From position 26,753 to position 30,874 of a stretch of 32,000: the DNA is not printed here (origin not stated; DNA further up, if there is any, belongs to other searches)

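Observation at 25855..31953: WYL-domain regulator gene built into a cas9-cas1-cas2 operon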

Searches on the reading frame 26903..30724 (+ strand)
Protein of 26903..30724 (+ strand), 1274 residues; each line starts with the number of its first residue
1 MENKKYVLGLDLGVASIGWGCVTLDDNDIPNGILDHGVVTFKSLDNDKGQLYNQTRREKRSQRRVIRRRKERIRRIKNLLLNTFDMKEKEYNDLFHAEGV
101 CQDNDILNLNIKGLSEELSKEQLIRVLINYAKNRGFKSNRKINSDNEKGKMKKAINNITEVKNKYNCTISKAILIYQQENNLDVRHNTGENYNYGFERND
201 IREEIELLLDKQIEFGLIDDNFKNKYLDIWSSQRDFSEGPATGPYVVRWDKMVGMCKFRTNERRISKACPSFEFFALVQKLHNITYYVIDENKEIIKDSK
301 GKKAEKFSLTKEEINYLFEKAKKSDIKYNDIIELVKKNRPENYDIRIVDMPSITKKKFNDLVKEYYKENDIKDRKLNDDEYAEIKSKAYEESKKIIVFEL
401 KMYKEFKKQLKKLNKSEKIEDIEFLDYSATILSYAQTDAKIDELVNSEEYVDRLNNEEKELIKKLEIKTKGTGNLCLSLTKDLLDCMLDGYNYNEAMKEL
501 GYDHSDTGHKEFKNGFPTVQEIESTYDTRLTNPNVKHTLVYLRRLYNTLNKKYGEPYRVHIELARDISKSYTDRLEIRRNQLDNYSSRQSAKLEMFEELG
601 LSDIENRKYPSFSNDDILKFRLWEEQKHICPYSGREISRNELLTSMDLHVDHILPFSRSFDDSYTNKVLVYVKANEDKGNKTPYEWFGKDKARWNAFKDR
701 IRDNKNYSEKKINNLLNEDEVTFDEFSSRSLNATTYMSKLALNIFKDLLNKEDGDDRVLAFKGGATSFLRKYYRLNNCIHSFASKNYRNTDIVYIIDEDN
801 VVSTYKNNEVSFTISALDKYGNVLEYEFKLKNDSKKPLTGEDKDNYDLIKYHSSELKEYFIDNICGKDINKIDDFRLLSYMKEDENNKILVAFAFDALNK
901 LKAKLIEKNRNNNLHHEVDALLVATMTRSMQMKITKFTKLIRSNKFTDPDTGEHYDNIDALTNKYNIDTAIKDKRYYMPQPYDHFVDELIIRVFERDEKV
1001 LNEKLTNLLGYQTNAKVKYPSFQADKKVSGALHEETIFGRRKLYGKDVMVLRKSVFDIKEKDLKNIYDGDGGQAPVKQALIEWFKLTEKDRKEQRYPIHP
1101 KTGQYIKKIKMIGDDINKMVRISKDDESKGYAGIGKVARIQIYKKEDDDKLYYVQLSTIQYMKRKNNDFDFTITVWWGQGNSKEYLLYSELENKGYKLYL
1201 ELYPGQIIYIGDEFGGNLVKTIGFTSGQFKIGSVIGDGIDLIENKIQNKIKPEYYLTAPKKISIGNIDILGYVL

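Call 6: search_protein_families(library=pfam, proteins=[window:26903-30724:+], max_evalue=0.1)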
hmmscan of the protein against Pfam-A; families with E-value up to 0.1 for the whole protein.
window:26903-30724:+ (1274 aa): 4 families
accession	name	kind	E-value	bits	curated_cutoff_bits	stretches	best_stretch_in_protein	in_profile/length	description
PF13395.12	HNH_4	-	1.7e-21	76.3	22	1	630-684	1-54/54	HNH endonuclease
PF18541.7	RuvC_III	-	1.4e-11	45.2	26.2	2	724-798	4-76/179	RuvC endonuclease subdomain 3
PF18470.6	Cas9_a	-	0.0058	16.8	26.9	1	251-496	5-205/221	Cas9 alpha-helical lobe domain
PF00350.29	Dynamin_N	-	0.0084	16.6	27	1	292-371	50-131/168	Dynamin family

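Call 7: search_protein_families(library=ncbifam, proteins=[window:26903-30724:+], max_evalue=0.1)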
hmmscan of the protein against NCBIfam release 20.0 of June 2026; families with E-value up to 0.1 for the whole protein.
window:26903-30724:+ (1274 aa): 3 families
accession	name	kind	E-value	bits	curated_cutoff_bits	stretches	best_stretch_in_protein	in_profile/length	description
TIGR01865.2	cas_Csn1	equivalog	5.1e-150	501.8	100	1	6-1234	1-1022/1070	type II CRISPR RNA-guided endonuclease Cas9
NF049971.1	CRISPR_Cas9d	exception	2.9e-39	135.4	375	2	529-789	460-708/986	type II CRISPR RNA-guided endonuclease Cas9d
NF000711.0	PRK00039.2-1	equivalog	0.023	14.6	163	1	6-47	2-41/161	crossover junction endodeoxyribonuclease RuvC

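Call 8: search_protein_families(library=padloc, proteins=[window:26903-30724:+], max_evalue=0.1)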
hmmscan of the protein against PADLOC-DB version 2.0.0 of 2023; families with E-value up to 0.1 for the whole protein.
window:26903-30724:+ (1274 aa): 6 families
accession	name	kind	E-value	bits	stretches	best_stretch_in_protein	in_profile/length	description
PDLC01256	Cas9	-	1e-115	386.2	2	5-777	1-656/711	"CAS-II-A,CAS-II-B,CAS-II-C; effector__SPE"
PDLC00973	Cas9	-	4.9e-106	354.1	2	5-778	1-763/830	CRISPR subtype II RNA-guided endonuclease Cas9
PDLC01460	Cas9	-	6.8e-97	323.7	2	4-833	2-681/901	"CAS-II-A,CAS-II-B,CAS-II-C; effector__SPE"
PDLC00975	Cas9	-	2.3e-68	229.4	2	3-775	2-751/1120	Cas9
PDLC01580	Cas9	-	4.4e-14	49.5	2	369-775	574-964/1329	"CAS-II-A,CAS-II-B,CAS-II-C; effector__SPE"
PDLC00346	PtuB1|PtuB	-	4.3e-07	28.1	1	606-744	25-154/214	Unknown function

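Call 14: find_related_loci(query=window:26903-30724:+, collection=genome_contigs, flank=10000)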
Query window:26903-30724:+ (1274 aa) in genome_contigs; peptide patterns used: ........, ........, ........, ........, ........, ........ (x = any residue, [..] = any of these).
53 stretches matched a pattern; 32 encode a relative of the query (tblastn E <= 1e-3); 32 distinct loci.
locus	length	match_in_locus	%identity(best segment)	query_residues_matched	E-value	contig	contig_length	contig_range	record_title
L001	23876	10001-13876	50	5-1271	0e+0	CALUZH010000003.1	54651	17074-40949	MAG: uncultured Erysipelotrichaceae bacterium isolate E19__bin175 genome assembly, contig: E19__k127_8695234, whole geno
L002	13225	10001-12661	31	1-1043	8e-81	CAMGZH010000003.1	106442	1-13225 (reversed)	MAG: uncultured Lachnospiraceae bacterium isolate SRR11784289_bin.6_metaWRAP_v1.3_MAG genome assembly, contig: ERZ122024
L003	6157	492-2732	24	7-685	2e-24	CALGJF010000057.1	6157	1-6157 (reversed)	MAG TPA_asm: uncultured Bacteroidales bacterium isolate SRR6425805_bin.99_CONCOCT_v1.1_MAG genome assembly, contig: ERZ1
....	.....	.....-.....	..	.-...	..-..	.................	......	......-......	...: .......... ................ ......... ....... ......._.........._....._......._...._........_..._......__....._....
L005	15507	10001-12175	23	7-701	5e-19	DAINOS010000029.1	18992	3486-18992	MAG TPA_asm: Prevotella sp. isolate CTOTU7885 NODE_69_length_18992_cov_8.898189, whole genome shotgun sequence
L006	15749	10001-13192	31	1-1068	1e-17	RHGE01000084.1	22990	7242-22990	Marinilabiliaceae bacterium JC017 scaffold_83, whole genome shotgun sequence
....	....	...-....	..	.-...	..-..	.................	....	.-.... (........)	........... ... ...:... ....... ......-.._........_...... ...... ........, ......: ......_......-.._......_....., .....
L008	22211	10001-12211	22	3-703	4e-17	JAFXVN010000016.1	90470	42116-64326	MAG: Bacteroidaceae bacterium isolate RGIG6784 Sheep_Rumen-3__c300813, whole genome shotgun sequence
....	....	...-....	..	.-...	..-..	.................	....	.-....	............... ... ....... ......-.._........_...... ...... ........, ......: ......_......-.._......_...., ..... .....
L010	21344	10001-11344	29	508-1068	3e-17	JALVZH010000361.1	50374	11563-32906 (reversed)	MAG: Bacteroidales bacterium isolate T10_metabat1_scaf2bin.002 T10_NODE_95_length_50374_cov_6.910204, whole genome shotg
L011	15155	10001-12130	24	7-685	8e-17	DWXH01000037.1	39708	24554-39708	MAG TPA_asm: Candidatus Alistipes merdigallinarum isolate 2432 ChiHile24__C214586_L39708_SAMN08010152, whole genome shot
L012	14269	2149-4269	24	4-677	9e-17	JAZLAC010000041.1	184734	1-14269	MAG: Bacteroidaceae bacterium isolate T1900045082_TC20190076.MAGScoT_cleanbin_000005 SGB_4663_k141_475705, whole genome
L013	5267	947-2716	25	123-703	7e-17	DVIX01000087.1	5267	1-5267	MAG TPA_asm: Candidatus Avirikenella pullistercoris isolate 9321 CHK102__C542774_L5267_ERR2241850, whole genome shotgun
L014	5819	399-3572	31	7-1068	1e-16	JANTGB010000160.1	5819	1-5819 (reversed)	MAG: Desulfobulbaceae bacterium isolate bin10037 c_000000016539, whole genome shotgun sequence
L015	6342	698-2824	22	5-685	4e-16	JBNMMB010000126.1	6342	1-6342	MAG: Prevotella sp. isolate CM_BacPre1006.2 k141_29907_length_6342_cov_20.0000, whole genome shotgun sequence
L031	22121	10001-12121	24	4-677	1e-16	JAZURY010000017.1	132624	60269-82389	MAG: Bacteroidaceae bacterium isolate T1900044850_TS20190316.MAGScoT_cleanbin_000014 SGB_3003_k141_2808790, whole genome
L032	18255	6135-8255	31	4-677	7e-11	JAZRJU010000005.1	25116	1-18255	MAG: Bacteroidaceae bacterium isolate T1900045461_YK20190152.MAGScoT_cleanbin_000003 SGB_7195_k141_1768682, whole genome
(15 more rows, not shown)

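Call 47: search_protein_families(library=pfam, proteins=[L001:16576-17499:+], max_evalue=0.01)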
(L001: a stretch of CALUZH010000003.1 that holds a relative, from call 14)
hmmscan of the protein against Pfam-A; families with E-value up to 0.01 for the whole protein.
L001:16576-17499:+ (308 aa): 1 family
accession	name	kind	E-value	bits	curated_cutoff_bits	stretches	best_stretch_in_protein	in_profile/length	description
PF00005.33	ABC_tran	-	0.0034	18.4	25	0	10-160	3-117/137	ABC transporter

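Call 62: search_protein_families(library=pfam, proteins=[L012:1116-2027:+, L031:8977-9879:+, L032:5102-6013:+], max_evalue=0.01)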
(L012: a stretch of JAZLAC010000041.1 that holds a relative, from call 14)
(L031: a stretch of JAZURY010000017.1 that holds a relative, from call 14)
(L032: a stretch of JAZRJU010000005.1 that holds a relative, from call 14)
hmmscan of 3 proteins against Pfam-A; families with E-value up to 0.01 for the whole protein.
L012:1116-2027:+ (304 aa): 1 family
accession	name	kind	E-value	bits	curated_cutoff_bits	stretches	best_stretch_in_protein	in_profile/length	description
PF13280.12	WYL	-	5.2e-15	55.7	21.8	1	125-192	2-69/70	WYL domain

L031:8977-9879:+ (301 aa): 1 family
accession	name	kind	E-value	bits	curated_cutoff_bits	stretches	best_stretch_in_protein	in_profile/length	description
PF13280.12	WYL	-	2.7e-15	56.6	21.8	1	125-193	2-70/70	WYL domain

L032:5102-6013:+ (304 aa): 1 family
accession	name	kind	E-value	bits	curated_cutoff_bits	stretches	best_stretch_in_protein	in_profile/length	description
PF13280.12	WYL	-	7.5e-15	55.1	21.8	1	125-192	2-69/70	WYL domain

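Call 64: find_homologous_proteins(query=window:26903-30724:+, max_evalue=1e-50)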
Query window:26903-30724:+ (1274 aa): 118 proteins with E <= 1e-50 among 8000 candidates.
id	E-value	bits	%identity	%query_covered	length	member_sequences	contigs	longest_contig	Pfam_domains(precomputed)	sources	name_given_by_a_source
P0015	0.0e+0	2853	100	100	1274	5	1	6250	PF13395.13,PF18541.8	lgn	-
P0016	0.0e+0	1451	54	99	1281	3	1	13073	PF13395.13,PF18541.8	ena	-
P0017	0.0e+0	1325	50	99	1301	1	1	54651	PF13395.13,PF18541.8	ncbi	-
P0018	0.0e+0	1228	48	100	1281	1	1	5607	PF13395.13,PF18541.8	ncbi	-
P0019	0.0e+0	1202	48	100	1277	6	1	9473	PF13395.13,PF18541.8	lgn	-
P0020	0.0e+0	1116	48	91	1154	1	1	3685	PF13395.13,PF18541.8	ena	-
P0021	0.0e+0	1079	43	100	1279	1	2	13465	PF13395.13,PF18541.8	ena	-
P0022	0.0e+0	1044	44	99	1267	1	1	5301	PF13395.13,PF18470.7,PF18541.8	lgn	-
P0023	0.0e+0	1034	43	100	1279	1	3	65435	PF13395.13,PF18541.8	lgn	-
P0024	0.0e+0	1033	43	100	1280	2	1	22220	PF13395.13,PF18541.8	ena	-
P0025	3.6e-297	1007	56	69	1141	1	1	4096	PF13395.13,PF09019.18,PF18541.8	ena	-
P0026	3.5e-289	981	42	100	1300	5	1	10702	PF13395.13,PF18541.8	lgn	-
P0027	3.3e-280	951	43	87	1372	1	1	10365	PF13395.13,PF01844.30,PF18541.8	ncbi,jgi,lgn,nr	ncbi:MAG: type II CRISPR RNA-guided endonuclease Cas9 [Bacilli bacterium]|jgi:CRISPR-associated endo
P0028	6.8e-249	847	39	100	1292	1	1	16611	PF13395.13,PF18541.8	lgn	-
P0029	9.4e-229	780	36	100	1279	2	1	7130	PF13395.13,PF18541.8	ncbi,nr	ncbi:hypothetical protein AwErysi_07620 [Erysipelotrichaceae bacterium]|nr:hypothetical protein AwEr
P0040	1.9e-183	630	36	98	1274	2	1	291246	PF13395.13,PF18541.8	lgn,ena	-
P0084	9.3e-111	390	30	99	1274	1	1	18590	PF13395.13,PF18541.8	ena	-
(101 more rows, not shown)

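Call 66: find_encoding_contigs(protein=P0016, flank=5000, max_places=1)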
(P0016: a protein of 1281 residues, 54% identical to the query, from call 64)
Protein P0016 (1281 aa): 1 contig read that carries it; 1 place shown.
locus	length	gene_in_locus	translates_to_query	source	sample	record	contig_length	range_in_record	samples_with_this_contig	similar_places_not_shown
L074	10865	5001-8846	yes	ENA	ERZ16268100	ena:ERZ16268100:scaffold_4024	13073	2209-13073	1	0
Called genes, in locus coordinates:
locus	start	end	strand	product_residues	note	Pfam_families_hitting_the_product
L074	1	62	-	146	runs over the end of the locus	PF00293:NUDIX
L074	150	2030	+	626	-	PF02518:HATPase_c (weak), PF13589:HATPase_c_3, PF00183:HSP90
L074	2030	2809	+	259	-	PF06541:ABC_trans_CmpB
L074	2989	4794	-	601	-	PF00884:Sulfatase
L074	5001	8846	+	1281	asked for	PF13395:HNH_4, PF18541:RuvC_III (weak)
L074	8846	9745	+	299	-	PF01867:Cas_Cas1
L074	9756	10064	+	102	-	PF09827:CRISPR_Cas2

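Call 67: find_encoding_contigs(protein=P0023, flank=5000, max_places=1)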
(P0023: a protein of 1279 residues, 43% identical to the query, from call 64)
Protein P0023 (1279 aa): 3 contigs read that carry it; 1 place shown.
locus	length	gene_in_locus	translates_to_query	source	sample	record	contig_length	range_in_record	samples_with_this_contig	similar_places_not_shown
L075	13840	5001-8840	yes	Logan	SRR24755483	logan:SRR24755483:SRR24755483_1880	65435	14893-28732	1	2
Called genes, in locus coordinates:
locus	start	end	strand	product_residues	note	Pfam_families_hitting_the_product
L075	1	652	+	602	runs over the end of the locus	PF13306:LRR_5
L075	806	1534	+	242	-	PF00392:GntR, PF14502:HTH_41 (faint), PF07702:UTRA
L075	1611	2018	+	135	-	PF03610:EIIA-man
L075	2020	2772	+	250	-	PF03437:BtpA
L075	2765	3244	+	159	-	PF03830:PTSIIB_sorb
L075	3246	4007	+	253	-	PF03609:EII-Sor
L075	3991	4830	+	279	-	PF03613:EIID-AGA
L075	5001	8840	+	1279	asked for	PF13395:HNH_4, PF18541:RuvC_III (faint)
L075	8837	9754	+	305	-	PF01867:Cas_Cas1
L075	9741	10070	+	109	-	PF09827:CRISPR_Cas2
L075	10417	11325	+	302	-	-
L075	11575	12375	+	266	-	PF01418:HTH_6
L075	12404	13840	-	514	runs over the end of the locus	PF00232:Glyco_hydro_1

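Call 68: find_encoding_contigs(protein=P0028, flank=5000, max_places=1)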
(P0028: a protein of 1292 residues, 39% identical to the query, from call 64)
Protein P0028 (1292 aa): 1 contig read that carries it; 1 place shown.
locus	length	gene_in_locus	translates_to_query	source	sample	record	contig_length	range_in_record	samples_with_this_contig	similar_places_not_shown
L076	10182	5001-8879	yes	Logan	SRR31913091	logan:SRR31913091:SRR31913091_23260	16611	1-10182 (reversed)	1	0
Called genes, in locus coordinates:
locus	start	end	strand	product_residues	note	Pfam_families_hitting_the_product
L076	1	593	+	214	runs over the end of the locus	PF13526:DUF4125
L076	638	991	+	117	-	PF08818:DUF1801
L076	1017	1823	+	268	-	PF12724:Flavodoxin_5 (weak), PF00037:Fer4 (faint), PF12837:Fer4_6 (faint), PF13237:Fer4_10 (weak), PF14697:Fer4_21 (weak), PF12838:Fer4_7 (weak), PF13187:Fer4_9 (weak), PF13484:Fer4_16 (faint)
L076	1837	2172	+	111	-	PF07853:DUF1648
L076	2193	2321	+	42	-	-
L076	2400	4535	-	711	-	PF23598:LRR_14, PF13855:LRR_8, PF23598:LRR_14, PF12799:LRR_4, PF13855:LRR_8, PF12799:LRR_4, PF23598:LRR_14, PF09479:Flg_new, +6 more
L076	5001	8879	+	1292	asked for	PF18541:RuvC_III (faint), PF13395:HNH_4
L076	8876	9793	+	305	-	PF01867:Cas_Cas1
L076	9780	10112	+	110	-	PF09827:CRISPR_Cas2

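Call 69: find_encoding_contigs(protein=P0040, flank=5000, max_places=1)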
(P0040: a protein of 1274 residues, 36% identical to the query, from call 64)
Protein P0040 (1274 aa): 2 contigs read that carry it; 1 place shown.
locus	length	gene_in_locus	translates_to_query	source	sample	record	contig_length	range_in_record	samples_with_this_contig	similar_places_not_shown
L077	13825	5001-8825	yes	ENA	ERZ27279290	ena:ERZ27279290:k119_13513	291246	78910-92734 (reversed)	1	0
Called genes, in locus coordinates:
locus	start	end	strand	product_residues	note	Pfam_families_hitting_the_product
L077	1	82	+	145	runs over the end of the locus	PF00359:PTS_EIIA_2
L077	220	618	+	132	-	-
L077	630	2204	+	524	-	PF12072:RNase_Y_N, PF00013:KH_1 (weak), PF22891:KH_PNO1_2nd (weak), PF01966:HD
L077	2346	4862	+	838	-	PF02861:Clp_N, PF05621:TniB, PF00004:AAA, PF17871:AAA_lid_9, PF00004:AAA, PF07724:AAA_2, PF07728:AAA_5, PF10431:ClpB_D2-small, +9 more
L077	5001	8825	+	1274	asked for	PF13395:HNH_4, PF18541:RuvC_III (weak)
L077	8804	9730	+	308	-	PF01867:Cas_Cas1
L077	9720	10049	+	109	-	PF09827:CRISPR_Cas2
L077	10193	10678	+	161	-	-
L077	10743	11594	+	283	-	-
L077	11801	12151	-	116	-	PF01245:Ribosomal_L19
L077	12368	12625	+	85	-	PF00312:Ribosomal_S15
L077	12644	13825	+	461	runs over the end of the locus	PF01554:MatE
